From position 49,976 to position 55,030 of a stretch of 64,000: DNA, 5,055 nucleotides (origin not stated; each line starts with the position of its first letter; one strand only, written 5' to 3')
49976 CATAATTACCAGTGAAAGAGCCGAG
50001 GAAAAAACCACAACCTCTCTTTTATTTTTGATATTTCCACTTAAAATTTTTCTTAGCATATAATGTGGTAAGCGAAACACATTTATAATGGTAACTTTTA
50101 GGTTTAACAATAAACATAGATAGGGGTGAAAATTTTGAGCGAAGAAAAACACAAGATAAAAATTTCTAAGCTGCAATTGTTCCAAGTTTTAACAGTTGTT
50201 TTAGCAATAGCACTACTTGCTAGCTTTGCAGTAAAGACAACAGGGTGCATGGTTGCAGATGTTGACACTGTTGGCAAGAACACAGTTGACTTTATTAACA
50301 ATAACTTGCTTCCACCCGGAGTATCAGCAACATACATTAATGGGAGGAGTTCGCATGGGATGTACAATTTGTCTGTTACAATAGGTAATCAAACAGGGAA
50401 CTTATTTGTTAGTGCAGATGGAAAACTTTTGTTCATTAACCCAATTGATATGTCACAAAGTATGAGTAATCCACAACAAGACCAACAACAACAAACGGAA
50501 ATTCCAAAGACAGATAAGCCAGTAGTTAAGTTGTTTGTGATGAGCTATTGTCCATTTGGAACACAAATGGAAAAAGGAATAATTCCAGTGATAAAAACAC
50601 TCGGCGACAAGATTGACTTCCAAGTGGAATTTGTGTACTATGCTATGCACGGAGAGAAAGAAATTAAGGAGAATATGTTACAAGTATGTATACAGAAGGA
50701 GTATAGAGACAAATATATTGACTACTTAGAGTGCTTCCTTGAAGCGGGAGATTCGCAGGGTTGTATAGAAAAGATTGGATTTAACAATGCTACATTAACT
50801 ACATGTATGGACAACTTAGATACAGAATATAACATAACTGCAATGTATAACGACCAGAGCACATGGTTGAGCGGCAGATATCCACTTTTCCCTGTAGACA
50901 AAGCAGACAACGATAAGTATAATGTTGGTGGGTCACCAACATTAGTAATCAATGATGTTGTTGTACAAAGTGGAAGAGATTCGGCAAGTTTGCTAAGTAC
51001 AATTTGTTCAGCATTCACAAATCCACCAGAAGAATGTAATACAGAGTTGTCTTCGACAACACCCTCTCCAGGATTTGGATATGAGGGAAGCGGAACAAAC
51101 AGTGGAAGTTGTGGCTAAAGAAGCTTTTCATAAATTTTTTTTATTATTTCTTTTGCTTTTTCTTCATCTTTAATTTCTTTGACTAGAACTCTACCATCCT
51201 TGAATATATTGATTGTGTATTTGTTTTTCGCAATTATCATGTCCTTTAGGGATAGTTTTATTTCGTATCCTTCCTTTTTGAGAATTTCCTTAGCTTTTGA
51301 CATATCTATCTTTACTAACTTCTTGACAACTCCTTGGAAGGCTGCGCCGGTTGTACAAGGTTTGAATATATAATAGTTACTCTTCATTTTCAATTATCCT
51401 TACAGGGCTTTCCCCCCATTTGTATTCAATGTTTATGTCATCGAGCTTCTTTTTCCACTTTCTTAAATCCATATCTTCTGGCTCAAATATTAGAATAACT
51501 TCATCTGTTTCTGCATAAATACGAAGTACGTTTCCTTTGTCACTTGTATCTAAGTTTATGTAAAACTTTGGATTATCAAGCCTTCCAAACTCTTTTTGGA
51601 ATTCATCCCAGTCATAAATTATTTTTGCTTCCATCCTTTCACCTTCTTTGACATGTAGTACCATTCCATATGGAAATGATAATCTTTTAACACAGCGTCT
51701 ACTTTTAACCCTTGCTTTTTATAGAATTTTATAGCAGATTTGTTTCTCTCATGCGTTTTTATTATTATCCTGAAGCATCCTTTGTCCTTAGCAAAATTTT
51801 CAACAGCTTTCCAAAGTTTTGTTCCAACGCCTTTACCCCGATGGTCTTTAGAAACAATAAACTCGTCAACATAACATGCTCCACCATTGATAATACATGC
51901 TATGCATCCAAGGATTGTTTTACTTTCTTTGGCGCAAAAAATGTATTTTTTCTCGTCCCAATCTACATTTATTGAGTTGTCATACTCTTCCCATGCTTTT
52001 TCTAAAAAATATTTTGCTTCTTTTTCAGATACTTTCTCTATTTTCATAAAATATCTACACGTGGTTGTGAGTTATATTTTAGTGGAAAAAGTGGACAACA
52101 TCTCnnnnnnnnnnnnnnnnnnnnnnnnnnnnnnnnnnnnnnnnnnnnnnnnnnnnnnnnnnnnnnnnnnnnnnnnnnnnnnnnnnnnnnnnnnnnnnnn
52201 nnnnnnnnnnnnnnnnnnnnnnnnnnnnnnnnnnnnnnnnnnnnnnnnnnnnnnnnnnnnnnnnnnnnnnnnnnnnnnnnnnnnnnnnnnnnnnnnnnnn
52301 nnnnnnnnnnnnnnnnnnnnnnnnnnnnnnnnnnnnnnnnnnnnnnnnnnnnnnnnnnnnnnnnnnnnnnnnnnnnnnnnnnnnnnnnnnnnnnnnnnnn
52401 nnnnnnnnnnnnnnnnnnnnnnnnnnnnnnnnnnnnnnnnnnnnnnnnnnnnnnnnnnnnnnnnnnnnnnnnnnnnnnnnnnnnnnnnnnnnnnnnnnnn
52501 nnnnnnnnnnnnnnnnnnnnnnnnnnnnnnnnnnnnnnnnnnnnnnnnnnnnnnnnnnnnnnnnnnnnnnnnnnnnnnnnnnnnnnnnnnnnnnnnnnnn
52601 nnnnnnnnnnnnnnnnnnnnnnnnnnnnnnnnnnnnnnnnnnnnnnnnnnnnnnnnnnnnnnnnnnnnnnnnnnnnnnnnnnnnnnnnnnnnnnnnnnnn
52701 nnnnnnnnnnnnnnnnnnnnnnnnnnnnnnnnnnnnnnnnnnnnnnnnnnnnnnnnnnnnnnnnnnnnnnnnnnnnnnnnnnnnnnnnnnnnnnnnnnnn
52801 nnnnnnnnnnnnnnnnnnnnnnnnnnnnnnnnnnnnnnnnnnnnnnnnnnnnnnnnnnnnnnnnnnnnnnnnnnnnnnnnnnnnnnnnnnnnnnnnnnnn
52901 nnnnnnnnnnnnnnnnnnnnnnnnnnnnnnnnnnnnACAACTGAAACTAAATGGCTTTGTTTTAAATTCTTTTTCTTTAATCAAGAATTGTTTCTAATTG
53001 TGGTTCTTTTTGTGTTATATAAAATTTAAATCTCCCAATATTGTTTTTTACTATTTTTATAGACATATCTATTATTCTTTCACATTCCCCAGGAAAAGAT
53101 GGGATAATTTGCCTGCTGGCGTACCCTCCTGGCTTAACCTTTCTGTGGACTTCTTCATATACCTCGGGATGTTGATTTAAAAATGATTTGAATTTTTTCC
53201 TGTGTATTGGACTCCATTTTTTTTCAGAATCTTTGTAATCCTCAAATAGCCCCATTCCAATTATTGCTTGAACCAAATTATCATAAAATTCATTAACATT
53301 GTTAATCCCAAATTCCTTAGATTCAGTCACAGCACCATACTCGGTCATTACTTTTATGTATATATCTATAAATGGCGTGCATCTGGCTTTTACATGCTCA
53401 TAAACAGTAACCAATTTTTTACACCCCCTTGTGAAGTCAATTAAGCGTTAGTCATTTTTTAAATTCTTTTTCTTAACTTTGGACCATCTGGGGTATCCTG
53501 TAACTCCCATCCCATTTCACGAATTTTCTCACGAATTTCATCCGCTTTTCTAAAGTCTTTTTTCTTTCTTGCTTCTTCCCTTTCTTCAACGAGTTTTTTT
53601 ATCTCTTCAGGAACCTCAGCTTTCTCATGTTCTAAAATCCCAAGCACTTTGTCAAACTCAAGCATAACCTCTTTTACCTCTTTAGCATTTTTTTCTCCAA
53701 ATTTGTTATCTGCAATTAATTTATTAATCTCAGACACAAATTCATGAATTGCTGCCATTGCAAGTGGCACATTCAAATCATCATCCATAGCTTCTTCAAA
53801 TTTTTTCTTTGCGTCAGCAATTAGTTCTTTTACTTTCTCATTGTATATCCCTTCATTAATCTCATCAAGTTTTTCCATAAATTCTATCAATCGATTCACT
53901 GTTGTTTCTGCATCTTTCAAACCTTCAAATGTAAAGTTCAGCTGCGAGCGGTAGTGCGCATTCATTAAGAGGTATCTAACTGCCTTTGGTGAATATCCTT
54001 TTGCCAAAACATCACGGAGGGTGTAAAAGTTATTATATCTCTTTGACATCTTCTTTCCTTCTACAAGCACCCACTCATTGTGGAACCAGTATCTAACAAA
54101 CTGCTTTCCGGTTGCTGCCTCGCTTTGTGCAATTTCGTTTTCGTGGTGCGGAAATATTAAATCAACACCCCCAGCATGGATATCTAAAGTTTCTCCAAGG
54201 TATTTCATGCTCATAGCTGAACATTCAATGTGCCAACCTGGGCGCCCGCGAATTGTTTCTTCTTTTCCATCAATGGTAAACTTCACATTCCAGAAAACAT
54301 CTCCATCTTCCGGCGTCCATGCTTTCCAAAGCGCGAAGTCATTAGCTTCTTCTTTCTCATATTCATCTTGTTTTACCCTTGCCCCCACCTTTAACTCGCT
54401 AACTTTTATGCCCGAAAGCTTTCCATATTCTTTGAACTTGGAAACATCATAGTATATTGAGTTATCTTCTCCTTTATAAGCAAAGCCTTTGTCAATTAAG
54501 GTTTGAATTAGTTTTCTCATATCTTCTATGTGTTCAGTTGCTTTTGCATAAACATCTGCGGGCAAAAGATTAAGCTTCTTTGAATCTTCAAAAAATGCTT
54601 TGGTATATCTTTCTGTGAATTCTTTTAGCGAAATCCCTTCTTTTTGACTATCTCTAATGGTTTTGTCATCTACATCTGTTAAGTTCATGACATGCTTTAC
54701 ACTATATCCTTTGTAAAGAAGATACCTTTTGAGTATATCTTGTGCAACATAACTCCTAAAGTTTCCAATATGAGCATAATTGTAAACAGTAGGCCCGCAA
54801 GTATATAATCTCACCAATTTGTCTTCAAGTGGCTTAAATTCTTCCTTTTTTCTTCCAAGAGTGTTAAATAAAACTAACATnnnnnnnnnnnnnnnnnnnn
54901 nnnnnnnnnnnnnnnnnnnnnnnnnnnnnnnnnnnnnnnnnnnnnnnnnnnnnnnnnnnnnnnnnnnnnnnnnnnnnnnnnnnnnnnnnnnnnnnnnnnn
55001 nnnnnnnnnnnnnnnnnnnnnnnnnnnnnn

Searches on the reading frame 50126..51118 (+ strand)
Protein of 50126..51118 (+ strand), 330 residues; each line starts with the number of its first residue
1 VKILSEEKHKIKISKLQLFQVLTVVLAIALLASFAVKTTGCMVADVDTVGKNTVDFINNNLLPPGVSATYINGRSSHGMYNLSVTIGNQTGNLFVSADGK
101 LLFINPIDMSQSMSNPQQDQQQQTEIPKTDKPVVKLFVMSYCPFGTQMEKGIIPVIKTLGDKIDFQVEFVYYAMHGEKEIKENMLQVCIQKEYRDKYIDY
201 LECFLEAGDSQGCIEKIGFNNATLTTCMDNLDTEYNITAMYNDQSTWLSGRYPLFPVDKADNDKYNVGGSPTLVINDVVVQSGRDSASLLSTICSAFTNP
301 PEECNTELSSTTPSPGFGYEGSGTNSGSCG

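Call 81: search_protein_families(library=pfam, proteins=[window:50126-51118:+], max_evalue=0.0001)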
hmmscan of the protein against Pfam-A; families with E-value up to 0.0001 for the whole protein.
window:50126-51118:+ (330 aa): 1 family
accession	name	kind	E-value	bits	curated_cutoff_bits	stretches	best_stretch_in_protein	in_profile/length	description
PF03227.22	GILT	-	1.2e-05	26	22.4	0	135-215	3-105/107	Gamma interferon inducible lysosomal thiol reductase (GILT)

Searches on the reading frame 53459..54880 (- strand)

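Call 81: search_protein_families(library=pfam, proteins=[window:53459-54880:-], max_evalue=0.0001)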
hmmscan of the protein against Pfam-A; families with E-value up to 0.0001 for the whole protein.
window:53459-54880:- (473 aa): 5 families
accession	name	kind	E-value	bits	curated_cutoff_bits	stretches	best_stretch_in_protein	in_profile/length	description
PF01406.26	tRNA-synt_1e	-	8.3e-112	373.9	27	1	15-324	2-299/301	tRNA synthetases class I (C) catalytic domain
PF09334.17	tRNA-synt_1g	-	7.1e-16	58.4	20.1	1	33-144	11-123/391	tRNA synthetases class I (M)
PF09190.17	DALR_2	-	1.6e-13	51.4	22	1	360-417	1-57/57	DALR domain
PF23493.1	CysS_C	-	1.1e-06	29.1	23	1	422-458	3-39/51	Cysteinyl-tRNA ligase anticodon binding domain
PF01921.24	tRNA-synt_1f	-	1.3e-06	28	27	0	266-324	270-328/360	tRNA synthetases class I (K)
